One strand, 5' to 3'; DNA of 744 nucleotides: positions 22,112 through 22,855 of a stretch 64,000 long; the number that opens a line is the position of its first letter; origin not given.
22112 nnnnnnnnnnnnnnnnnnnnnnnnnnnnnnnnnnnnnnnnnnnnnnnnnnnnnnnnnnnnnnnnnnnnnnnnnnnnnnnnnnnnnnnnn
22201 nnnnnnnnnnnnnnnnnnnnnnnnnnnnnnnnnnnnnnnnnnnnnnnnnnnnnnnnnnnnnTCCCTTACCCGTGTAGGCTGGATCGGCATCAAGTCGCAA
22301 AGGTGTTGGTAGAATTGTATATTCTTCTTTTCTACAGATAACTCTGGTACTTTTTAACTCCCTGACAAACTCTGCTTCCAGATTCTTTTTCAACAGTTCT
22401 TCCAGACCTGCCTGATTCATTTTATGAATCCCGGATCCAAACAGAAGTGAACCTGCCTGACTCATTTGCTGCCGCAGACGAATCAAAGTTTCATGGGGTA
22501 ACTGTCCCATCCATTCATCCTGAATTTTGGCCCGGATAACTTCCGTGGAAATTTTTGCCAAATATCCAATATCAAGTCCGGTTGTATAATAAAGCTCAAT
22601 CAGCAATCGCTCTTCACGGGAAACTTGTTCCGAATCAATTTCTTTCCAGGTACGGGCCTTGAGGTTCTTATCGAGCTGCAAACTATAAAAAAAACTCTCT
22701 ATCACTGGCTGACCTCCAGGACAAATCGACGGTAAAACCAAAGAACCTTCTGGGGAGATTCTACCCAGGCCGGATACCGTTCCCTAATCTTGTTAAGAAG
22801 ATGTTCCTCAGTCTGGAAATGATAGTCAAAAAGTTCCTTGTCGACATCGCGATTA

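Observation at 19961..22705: Cytoplasmic subtilase fused to an AMPK-β-type glycogen-binding module and an MBL-fold domain with a variant metal motif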

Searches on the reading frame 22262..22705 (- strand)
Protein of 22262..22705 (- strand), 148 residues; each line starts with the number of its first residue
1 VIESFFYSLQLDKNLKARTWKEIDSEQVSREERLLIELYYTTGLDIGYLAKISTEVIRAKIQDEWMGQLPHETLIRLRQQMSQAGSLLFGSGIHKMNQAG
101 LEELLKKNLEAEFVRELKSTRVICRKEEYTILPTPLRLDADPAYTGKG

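Call 7: search_protein_families(library=pfam, proteins=[window:22262-22705:-], max_evalue=10)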
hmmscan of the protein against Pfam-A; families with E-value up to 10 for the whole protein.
seq(148 aa): 0 families

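Call 43: search_solved_structures(query=A2, max_evalue=10, show_alignments=2)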
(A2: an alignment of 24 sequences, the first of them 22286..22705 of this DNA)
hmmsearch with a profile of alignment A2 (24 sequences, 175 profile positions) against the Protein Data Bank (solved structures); distinct sequences matched with E-value up to 10: 29.
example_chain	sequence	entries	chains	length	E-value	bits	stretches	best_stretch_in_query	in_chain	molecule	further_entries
4a8e_A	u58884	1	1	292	5.7e-12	49.1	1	37-144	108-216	PROBABLE TYROSINE RECOMBINASE XERC-LIKE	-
1a0p_A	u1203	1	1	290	5.7e-08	36.1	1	50-143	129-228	SITE-SPECIFIC RECOMBINASE XERD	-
5dcf_A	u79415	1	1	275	7.5e-08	35.7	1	50-143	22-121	Tyrosine recombinase XerD,DNA translocase FtsK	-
5hxy_A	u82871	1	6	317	1.6e-05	28.1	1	53-142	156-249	Tyrosine recombinase XerA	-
9i5v_14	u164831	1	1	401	0.0029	20.8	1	41-144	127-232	Ribosome-associated translation inhibitor RaiA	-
4crx_A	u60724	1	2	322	0.0074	19.5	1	38-93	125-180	PROTEIN (CRE RECOMBINASE)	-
1xo0_A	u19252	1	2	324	0.0075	19.4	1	38-93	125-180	Recombinase CRE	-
3crx_A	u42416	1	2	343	0.0076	19.4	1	38-93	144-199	CRE RECOMBINASE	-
1crx_A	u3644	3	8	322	0.0081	19.3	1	38-93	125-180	Cre recombinase | Recombinase cre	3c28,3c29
1xns_A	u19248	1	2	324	0.0082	19.3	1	38-93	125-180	Recombinase CRE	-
1f44_A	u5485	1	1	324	0.0084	19.3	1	38-93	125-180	CRE RECOMBINASE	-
1drg_A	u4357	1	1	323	0.0084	19.3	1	38-93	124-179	CRE RECOMBINASE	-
1nzb_A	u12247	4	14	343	0.0084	19.3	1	38-93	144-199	Cre recombinase | PROTEIN (CRE RECOMBINASE) | Recombinase cre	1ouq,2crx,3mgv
7rhz_B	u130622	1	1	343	0.0084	19.3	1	38-93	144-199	Recombinase cre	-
1q3u_A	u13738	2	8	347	0.0084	19.3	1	38-93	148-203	Cre recombinase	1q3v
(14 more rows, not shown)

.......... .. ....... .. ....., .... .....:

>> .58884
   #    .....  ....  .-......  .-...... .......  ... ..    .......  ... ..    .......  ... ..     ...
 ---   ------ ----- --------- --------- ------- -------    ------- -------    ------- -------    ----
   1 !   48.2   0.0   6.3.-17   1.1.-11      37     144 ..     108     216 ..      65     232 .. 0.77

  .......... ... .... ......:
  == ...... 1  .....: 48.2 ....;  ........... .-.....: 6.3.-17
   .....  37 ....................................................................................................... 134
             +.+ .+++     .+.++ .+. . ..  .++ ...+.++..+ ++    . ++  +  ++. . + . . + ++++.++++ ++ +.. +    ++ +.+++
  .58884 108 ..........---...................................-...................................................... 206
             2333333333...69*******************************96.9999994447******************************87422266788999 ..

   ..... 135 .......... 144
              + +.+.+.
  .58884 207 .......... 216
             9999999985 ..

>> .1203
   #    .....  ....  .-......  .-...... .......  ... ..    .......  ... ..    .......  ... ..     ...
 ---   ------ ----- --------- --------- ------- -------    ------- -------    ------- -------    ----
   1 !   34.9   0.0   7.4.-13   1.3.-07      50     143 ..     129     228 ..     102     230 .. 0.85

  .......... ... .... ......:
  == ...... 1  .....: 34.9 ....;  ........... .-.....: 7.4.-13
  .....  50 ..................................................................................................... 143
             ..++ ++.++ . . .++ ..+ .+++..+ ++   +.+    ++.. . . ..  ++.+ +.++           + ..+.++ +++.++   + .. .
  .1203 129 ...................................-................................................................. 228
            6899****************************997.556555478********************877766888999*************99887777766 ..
